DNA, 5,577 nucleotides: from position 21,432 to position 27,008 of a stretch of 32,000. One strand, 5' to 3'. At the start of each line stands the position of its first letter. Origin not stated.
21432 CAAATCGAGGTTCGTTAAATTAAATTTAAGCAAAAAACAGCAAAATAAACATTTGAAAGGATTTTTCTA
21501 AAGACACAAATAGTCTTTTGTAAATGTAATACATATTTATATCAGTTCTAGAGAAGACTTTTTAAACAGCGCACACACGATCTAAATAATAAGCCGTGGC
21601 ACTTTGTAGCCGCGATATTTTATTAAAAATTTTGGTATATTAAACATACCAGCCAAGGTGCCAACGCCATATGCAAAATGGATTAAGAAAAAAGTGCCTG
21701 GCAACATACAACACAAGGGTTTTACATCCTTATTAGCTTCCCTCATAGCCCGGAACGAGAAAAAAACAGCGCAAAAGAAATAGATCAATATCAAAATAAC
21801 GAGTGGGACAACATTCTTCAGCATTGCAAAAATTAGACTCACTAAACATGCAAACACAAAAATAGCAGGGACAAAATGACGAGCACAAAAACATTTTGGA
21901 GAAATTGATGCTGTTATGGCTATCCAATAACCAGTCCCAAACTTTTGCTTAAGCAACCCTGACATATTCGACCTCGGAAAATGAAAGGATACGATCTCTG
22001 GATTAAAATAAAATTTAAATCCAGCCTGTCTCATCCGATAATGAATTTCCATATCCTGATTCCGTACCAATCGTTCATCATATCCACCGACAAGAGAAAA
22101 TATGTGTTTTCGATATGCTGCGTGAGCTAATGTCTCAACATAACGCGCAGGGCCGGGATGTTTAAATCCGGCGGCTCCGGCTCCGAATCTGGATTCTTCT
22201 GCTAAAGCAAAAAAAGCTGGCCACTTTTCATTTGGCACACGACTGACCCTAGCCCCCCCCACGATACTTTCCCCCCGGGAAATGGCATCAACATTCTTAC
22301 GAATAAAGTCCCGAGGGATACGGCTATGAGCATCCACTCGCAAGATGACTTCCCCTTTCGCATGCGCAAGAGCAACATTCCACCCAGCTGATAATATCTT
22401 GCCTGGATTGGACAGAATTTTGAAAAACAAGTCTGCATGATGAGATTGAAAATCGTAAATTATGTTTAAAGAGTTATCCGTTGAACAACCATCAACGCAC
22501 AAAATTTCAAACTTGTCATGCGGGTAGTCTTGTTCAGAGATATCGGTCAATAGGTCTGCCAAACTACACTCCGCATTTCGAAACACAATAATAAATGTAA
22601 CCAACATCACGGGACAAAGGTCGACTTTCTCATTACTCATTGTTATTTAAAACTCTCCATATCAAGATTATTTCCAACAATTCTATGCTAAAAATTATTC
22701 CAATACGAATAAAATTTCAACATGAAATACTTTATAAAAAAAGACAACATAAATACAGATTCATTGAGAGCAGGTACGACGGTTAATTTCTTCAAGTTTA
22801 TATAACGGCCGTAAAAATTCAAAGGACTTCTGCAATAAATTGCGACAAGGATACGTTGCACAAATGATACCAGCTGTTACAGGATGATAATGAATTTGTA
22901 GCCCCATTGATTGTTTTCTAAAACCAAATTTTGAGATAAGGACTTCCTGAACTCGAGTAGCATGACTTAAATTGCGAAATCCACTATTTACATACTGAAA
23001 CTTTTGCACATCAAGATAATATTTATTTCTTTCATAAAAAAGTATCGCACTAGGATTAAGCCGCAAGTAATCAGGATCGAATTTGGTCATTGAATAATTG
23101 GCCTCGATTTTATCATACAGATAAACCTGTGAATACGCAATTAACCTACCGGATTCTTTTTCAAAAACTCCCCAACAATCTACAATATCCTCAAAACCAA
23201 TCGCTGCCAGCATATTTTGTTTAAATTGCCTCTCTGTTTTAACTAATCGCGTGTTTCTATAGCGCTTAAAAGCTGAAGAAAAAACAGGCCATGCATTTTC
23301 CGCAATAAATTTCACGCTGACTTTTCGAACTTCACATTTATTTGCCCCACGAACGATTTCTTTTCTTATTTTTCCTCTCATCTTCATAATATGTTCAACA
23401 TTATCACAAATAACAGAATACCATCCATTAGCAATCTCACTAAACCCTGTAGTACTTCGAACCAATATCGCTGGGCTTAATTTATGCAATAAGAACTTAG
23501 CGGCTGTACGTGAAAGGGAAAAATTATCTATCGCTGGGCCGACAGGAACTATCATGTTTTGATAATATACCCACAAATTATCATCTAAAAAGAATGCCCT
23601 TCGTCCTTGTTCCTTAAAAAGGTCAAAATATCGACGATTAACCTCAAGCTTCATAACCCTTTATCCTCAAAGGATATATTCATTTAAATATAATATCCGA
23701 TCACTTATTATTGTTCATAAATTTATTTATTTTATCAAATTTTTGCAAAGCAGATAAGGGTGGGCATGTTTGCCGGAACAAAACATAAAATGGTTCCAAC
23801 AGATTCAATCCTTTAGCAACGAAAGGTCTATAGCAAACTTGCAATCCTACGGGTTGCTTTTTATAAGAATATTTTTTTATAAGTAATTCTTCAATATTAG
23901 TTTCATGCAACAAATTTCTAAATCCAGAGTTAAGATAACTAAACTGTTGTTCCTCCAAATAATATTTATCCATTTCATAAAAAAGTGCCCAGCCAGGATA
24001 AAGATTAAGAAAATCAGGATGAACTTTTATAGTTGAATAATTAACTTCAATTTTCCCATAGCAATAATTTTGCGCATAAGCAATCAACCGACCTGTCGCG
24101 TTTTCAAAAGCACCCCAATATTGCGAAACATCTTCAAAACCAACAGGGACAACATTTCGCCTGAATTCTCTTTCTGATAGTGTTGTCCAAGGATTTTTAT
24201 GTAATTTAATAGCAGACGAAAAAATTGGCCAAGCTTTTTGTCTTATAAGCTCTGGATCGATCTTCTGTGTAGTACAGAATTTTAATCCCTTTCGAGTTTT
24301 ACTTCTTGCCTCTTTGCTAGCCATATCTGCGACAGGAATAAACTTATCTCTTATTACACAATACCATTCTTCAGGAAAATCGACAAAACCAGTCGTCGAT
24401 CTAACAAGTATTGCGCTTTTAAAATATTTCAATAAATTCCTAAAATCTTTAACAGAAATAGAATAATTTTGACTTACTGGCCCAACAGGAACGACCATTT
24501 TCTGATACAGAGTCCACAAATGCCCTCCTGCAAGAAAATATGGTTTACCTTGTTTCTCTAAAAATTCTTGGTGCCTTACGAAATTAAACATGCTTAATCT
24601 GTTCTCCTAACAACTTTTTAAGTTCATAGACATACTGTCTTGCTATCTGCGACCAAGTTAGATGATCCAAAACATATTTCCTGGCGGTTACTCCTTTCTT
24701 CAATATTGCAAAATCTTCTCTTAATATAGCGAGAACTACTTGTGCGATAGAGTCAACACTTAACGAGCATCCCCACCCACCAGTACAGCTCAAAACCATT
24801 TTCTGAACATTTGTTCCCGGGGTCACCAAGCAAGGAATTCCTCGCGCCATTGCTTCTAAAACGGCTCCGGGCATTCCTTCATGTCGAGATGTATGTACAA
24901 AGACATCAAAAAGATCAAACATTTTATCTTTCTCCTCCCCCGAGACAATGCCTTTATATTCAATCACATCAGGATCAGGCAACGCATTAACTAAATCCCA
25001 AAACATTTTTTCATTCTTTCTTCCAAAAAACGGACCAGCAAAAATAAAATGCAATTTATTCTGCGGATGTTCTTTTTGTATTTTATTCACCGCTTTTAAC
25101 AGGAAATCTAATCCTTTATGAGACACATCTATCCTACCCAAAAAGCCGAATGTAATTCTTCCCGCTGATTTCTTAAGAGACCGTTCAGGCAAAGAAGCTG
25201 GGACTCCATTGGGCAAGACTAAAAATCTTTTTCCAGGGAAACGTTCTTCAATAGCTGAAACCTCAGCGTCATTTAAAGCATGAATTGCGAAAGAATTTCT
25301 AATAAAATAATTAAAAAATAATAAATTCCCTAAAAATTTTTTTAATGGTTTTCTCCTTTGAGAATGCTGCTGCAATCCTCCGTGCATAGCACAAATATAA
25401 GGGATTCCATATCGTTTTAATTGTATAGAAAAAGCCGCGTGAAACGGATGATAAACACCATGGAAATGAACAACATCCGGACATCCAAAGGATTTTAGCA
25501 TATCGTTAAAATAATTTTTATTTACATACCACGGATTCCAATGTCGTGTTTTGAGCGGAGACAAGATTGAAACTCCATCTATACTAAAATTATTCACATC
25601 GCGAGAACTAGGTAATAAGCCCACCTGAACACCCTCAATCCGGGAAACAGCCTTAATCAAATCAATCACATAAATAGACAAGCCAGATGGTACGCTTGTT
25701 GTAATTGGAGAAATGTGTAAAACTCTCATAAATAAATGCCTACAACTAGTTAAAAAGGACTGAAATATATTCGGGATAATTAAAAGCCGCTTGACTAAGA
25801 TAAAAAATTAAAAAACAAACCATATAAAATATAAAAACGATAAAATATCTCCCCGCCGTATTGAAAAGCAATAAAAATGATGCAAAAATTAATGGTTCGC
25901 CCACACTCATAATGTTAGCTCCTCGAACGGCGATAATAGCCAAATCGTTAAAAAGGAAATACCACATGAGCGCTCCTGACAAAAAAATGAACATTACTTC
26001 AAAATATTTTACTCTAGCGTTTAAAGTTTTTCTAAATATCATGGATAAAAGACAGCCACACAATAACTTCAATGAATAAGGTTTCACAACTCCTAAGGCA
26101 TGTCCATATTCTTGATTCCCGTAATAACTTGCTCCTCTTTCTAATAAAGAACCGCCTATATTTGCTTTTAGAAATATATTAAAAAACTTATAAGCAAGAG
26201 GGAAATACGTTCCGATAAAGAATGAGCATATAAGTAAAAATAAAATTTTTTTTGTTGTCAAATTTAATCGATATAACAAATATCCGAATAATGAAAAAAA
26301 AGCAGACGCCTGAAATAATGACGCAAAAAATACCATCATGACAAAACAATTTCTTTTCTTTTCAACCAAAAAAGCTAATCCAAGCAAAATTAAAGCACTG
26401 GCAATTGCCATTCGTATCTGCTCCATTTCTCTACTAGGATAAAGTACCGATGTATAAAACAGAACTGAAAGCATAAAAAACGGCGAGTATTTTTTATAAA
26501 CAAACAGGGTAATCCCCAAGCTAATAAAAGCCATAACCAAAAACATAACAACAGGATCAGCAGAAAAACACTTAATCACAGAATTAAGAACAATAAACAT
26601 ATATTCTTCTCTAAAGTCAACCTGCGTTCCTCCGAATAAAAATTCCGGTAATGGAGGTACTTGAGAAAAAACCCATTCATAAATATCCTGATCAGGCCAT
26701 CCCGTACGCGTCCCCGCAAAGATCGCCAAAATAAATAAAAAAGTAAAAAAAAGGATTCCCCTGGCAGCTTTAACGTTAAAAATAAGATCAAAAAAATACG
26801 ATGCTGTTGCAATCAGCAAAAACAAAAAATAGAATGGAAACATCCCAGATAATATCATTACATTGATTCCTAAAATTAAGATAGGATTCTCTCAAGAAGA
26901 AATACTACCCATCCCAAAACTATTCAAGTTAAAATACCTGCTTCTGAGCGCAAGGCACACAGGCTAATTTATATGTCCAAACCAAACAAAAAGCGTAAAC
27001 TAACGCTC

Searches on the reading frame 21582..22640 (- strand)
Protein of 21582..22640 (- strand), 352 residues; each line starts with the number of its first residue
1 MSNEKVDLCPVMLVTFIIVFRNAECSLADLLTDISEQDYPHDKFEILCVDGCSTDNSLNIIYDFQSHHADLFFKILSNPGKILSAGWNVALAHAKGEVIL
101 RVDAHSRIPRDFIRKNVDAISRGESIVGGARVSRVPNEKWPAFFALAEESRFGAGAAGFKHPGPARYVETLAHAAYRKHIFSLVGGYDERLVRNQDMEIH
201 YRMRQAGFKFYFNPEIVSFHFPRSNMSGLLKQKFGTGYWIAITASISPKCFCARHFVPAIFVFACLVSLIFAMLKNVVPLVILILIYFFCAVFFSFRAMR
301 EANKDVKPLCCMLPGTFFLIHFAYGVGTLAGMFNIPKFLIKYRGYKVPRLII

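Call 3: search_protein_families(library=pfam, proteins=[window:21582-22640:-], max_evalue=0.1)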
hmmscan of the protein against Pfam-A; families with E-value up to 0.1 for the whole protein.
window:21582-22640:- (352 aa): 5 families
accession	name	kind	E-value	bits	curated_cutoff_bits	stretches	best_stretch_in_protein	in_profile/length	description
PF00535.33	Glycos_transf_2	-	4.5e-21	76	23.3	1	16-138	2-122/168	Glycosyl transferase family 2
PF10111.15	Glyco_tranf_2_2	-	3e-08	33.9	27.3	2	16-118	2-104/276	Glycosyltransferase like family 2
PF13641.12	Glyco_tranf_2_3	-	1.9e-06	28.5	27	1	14-234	3-225/230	Glycosyltransferase like family 2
PF13632.12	Glyco_trans_2_3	-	5.8e-05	23.4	27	1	99-293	2-196/198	Glycosyl transferase family group 2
PF13789.11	DUF4181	-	0.082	13.8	25.4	0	260-302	41-81/108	Domain of unknown function (DUF4181)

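Call 4: search_protein_families(library=ncbifam, proteins=[window:21582-22640:-], max_evalue=0.1)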
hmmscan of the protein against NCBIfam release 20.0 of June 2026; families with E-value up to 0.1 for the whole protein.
window:21582-22640:- (352 aa): 16 families
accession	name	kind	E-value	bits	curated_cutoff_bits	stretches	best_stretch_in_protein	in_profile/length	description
NF041875.1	EPS_EpsD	equivalog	2e-22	80.1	370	1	17-227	4-214/325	exopolysaccharide biosynthesis glycosyltransferase EpsD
TIGR03965.1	mycofact_glyco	equivalog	6.1e-15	55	280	1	14-265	76-324/467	mycofactocin biosynthesis glycosyltransferase MftF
TIGR03937.1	PgaC_IcaA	equivalog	1.7e-12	47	422.3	2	6-112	39-142/407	poly-beta-1,6-N-acetyl-D-glucosamine synthase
TIGR03111.1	glyc2_xrt_Gpos1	hypoth_equivalog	4.4e-11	42.2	363.95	1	13-126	50-162/439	TIGR03111 family XrtG-associated glycosyltransferase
NF038299.1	EPS_HpsN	equivalog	5e-09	35.6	425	1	14-126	3-112/317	hormogonium polysaccharide biosynthesis glycosyltransferase HpsN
NF038302.1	EPS_HpsE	equivalog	1.1e-07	31.2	300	1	15-113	4-104/307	hormogonium polysaccharide biosynthesis glycosyltransferase HpsE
NF007482.0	PRK10073.1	equivalog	1.3e-07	31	423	1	14-111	8-101/334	glycosyltransferase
NF047588.1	GlcsyltransPgfSStrep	equivalog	1.5e-07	30.9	500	1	12-145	1-134/308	glycosyltransferase PgfS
TIGR04283.1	glyco_like_mftF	equivalog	6.5e-07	29.2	182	1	17-133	4-110/221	TIGR04283 family arsenosugar biosynthesis glycosyltransferase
NF053739.1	GlytfEpsEBac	equivalog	8e-07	28.3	450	1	14-106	3-93/265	glycosyltransferase EpsE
NF007986.1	PRK10714.1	equivalog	1.8e-06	27.2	529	1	11-134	5-129/316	undecaprenyl-phosphate 4-deoxy-4-formamido-L-arabinose transferase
TIGR04242.1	nodulat_NodC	equivalog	2.4e-06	26.8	550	1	16-121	53-157/395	chitooligosaccharide synthase NodC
NF041394.1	GtaseAglG_Halo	equivalog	1.2e-05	24.8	440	1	34-201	25-188/304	glucosyl-dolichyl phosphate glucuronosyltransferase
NF047683.1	TeichurnBiosyTuaG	equivalog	0.00029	20.5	400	1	13-118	7-109/252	teichuronic acid biosynthesis protein TuaG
NF041391.1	DPhHxTase_Halo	equivalog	0.0011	18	375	1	24-135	7-108/213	dolichyl-phosphate hexose transferase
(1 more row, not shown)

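Call 39: search_solved_structures(query=window:21582-22640:-, max_evalue=0.001)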
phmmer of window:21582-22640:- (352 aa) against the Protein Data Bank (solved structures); distinct sequences matched with E-value up to 0.001: 11.
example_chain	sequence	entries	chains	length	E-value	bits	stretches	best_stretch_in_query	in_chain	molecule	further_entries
6yv7_B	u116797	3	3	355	3.8e-10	42.6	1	14-117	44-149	Glycosyl transferase, family 2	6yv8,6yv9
6yv7_A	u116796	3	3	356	3.9e-10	42.6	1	14-117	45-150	Glycosyl transferase, family 2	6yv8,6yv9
5tze_C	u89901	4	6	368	6.7e-10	41.8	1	16-115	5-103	Glycosyl transferase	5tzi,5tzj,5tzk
5tz8_A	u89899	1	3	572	1.4e-09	40.7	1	16-115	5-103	Glycosyl transferase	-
5ekp_C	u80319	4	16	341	3.3e-05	26.4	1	15-144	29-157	Uncharacterized glycosyltransferase sll0501 | Glycosyltransferase sll0501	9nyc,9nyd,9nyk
5eke_A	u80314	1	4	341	3.3e-05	26.3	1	15-144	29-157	Uncharacterized glycosyltransferase sll0501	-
9nye_A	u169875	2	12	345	3.4e-05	26.3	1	15-144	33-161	Glycosyltransferase sll0501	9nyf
9hwj_A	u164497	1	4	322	3.4e-05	26.3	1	7-135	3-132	Undecaprenyl-phosphate 4-deoxy-4-formamido-L-arabinose transferase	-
6p61_A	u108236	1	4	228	0.00014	24.3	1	14-113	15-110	Glycosyltransferase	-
8vxh_A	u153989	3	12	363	0.00033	23.1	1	6-134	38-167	Undecaprenyl-phosphate 4-deoxy-4-formamido-L-arabinose transferase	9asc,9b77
9bhc_C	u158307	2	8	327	0.00042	22.7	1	7-134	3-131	Undecaprenyl-phosphate 4-deoxy-4-formamido-L-arabinose transferase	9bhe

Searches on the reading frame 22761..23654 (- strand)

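Call 3: search_protein_families(library=pfam, proteins=[window:22761-23654:-], max_evalue=0.1)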
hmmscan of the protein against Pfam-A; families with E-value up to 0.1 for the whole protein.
window:22761-23654:- (297 aa): 1 family
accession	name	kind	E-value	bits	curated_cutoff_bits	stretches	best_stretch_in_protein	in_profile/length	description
PF18281.7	BILBO1_N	-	0.043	14.5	28.3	1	141-182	40-78/92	BILBO1 N-terminal domain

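Call 4: search_protein_families(library=ncbifam, proteins=[window:22761-23654:-], max_evalue=0.1)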
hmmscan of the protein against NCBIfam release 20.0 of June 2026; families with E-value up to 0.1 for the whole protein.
window:22761-23654:- (297 aa): 0 families

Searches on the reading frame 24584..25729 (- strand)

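Call 3: search_protein_families(library=pfam, proteins=[window:24584-25729:-], max_evalue=0.1)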
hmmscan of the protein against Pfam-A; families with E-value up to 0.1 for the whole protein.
window:24584-25729:- (381 aa): 6 families
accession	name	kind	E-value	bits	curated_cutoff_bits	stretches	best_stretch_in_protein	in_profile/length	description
PF13692.12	Glyco_trans_1_4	-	8.8e-20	71.9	27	1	193-336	3-140/142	Glycosyl transferases group 1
PF00534.26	Glycos_transf_1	-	2.8e-18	66.5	26.4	1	185-313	9-132/172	Glycosyl transferases group 1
PF13439.12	Glyco_transf_4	-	2.8e-12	47.4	28.5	1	15-178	2-168/170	Glycosyltransferase Family 4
PF13579.12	Glyco_trans_4_4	-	5.3e-10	40.3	29.7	1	82-175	70-158/158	Glycosyl transferase 4-like domain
PF20706.3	GT4-conflict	-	5.9e-08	32.5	26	1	165-303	170-311/385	Family 4 Glycosyltransferase in conflict systems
PF13524.12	Glyco_trans_1_2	-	0.021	15.2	25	1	224-366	13-142/144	Glycosyl transferase-like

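Call 4: search_protein_families(library=ncbifam, proteins=[window:24584-25729:-], max_evalue=0.1)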
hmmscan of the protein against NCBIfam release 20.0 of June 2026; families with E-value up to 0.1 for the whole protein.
window:24584-25729:- (381 aa): 26 families (the best 25 are shown)
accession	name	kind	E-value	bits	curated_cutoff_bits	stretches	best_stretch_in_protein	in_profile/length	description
NF038295.1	EPS_HpsP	equivalog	1.5e-31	109.8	550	1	84-372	93-386/388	hormogonium polysaccharide biosynthesis glycosyltransferase HpsP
NF046085.1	XrtY_assoc_Gly1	equivalog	3.1e-15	55.9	400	1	85-368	100-379/387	XrtY-associated glycosyltransferase XYAG1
NF038229.1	Glyco4_Geo_Pelo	equivalog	3.1e-12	46.2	400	1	84-302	56-266/338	GPMC system family 4 glycosyltransferase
TIGR03088.1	stp2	hypoth_equivalog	5.4e-11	42.2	409.05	1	190-368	193-368/374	TIGR03088 family PEP-CTERM/XrtA system glycosyltransferase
TIGR04047.1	MSMEG_0565_glyc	hypoth_equivalog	1.5e-10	40.7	259.85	1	185-367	188-368/373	MSMEG_0565 family glycosyltransferase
NF041876.1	EPS_EpsE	equivalog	4.5e-10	39.3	400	1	167-363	186-386/389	exopolysaccharide biosynthesis GT4 family glycosyltransferase EpsE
TIGR04063.1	stp3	hypoth_equivalog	6.3e-09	35.2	442.05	1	192-369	214-391/397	TIGR04063 family PEP-CTERM/XrtA system glycosyltransferase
NF053787.1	GlcN_PG_synth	equivalog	1.1e-08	34.3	480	1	260-374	248-360/361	N-acetylglucosaminyl phosphatidylglycerol synthase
NF041010.1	glycosy_Agl16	equivalog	1.5e-08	33.9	575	1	2-313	2-293/352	glycosylation protein Agl16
NF012028.0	PRK15484.1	subfamily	2.2e-08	33.6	618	1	195-371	197-376/380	lipopolysaccharide N-acetylglucosaminyltransferase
TIGR04157.1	glyco_rSAM_CFB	subfamily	6.1e-07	28.8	400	1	196-314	232-341/406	TIGR04157 family glycosyltransferase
TIGR03999.1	thiol_BshA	equivalog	1.7e-06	27.2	273.7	1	266-371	265-371/375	N-acetyl-alpha-D-glucosaminyl L-malate synthase BshA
NF047684.1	TeichurnBiosyTuaC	equivalog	2.6e-06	26.6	550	1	195-316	223-332/391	teichuronic acid biosynthesis protein TuaC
TIGR03449.1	mycothiol_MshA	equivalog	2.7e-06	26.6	462.5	1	188-365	217-395/406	D-inositol-3-phosphate glycosyltransferase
TIGR04005.1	wcaL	equivalog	1.2e-05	24.4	537.6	1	203-365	233-398/406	colanic acid biosynthesis glycosyltransferase WcaL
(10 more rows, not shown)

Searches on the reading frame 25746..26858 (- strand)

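Call 11: search_protein_families(library=pfam, proteins=[window:25746-26858:-], max_evalue=0.001)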
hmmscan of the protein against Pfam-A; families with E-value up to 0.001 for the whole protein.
window:25746-26858:- (370 aa): 1 family
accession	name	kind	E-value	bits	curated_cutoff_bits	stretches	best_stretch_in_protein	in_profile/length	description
PF14897.12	EpsG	-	5e-36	124.9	30.1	1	35-361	2-321/326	EpsG family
